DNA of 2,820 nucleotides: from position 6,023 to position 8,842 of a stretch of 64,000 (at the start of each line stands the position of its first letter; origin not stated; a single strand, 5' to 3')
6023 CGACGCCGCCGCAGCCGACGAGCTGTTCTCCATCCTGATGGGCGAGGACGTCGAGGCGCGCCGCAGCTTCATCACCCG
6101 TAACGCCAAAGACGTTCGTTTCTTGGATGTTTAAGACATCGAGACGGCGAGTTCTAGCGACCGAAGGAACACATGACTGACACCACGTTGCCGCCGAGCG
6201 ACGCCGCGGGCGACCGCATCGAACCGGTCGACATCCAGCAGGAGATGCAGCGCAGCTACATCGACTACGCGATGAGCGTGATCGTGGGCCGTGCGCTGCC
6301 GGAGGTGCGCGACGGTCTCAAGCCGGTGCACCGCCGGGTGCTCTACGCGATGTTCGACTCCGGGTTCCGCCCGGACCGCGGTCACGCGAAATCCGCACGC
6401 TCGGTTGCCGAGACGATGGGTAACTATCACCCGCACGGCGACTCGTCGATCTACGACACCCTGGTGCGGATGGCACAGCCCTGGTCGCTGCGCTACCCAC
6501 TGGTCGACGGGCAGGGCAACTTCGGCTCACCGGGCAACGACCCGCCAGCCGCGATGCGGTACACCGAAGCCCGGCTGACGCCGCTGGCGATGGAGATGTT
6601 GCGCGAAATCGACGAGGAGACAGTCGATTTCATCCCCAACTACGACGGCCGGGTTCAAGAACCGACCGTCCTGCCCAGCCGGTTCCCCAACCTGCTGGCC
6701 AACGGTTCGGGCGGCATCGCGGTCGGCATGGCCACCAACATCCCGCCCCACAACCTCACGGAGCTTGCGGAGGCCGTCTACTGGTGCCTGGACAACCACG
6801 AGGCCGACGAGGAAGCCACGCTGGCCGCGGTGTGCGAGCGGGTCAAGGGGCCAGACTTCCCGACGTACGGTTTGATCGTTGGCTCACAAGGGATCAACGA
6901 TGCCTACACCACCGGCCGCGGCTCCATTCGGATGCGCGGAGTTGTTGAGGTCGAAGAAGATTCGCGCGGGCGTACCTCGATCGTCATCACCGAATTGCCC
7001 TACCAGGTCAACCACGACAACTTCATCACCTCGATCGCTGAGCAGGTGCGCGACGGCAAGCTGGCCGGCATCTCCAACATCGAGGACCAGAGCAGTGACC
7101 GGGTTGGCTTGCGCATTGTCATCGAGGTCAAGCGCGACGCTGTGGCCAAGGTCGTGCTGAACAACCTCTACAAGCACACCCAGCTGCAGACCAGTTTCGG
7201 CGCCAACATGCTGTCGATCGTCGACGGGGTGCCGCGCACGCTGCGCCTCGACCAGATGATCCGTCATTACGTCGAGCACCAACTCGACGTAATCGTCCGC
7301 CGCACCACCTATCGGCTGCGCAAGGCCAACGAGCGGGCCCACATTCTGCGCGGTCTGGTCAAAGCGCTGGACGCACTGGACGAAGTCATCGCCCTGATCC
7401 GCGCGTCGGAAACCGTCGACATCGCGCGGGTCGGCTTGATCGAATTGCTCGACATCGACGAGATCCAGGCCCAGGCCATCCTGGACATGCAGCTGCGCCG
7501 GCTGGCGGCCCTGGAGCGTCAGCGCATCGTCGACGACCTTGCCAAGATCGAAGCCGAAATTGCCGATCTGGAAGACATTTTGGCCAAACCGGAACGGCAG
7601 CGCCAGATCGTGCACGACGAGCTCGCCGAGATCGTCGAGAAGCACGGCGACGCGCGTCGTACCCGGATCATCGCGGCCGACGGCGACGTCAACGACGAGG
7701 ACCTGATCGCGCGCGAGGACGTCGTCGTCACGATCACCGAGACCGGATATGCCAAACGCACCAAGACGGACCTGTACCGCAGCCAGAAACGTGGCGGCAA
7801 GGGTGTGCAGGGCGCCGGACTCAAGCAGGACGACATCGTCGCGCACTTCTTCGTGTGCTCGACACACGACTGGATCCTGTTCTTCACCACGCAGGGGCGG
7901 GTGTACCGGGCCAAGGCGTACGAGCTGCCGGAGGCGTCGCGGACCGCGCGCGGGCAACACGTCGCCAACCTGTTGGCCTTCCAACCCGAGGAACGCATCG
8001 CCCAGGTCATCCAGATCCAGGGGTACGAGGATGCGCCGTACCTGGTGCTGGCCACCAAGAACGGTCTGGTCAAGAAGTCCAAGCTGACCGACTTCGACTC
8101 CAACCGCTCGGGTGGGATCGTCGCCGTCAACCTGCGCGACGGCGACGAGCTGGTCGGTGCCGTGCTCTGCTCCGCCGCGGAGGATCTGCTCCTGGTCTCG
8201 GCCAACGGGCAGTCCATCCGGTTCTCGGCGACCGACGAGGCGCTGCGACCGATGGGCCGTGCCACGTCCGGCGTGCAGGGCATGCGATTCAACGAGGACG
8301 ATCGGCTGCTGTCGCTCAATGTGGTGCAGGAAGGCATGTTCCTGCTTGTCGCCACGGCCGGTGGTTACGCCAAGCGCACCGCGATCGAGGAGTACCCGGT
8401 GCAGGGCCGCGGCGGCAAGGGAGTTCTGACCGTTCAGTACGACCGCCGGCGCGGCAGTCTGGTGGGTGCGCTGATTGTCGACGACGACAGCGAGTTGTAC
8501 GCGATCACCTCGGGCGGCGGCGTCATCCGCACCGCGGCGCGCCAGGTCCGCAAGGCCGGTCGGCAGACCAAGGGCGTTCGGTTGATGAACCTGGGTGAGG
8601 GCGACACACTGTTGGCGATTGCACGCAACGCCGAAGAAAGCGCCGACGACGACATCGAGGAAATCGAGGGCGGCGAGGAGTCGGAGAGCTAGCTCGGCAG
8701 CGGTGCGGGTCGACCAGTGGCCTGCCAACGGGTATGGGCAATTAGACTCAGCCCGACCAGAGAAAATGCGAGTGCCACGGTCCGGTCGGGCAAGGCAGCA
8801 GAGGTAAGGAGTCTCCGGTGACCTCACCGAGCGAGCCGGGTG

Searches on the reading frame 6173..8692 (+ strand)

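Call 63: search_protein_families(library=pfam, proteins=[window:6173-8692:+], max_evalue=0.00001)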
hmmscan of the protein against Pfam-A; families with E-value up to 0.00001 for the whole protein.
window:6173-8692:+ (839 aa): 2 families
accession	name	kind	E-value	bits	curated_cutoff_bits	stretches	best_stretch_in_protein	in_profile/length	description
PF00521.26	DNA_topoisoIV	-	2.8e-154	514.6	31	1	40-484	1-431/432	DNA gyrase/topoisomerase IV, subunit A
PF03989.18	DNA_gyraseA_C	-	1.5e-73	242.4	27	6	516-563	1-48/48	DNA gyrase C-terminal domain, beta-propeller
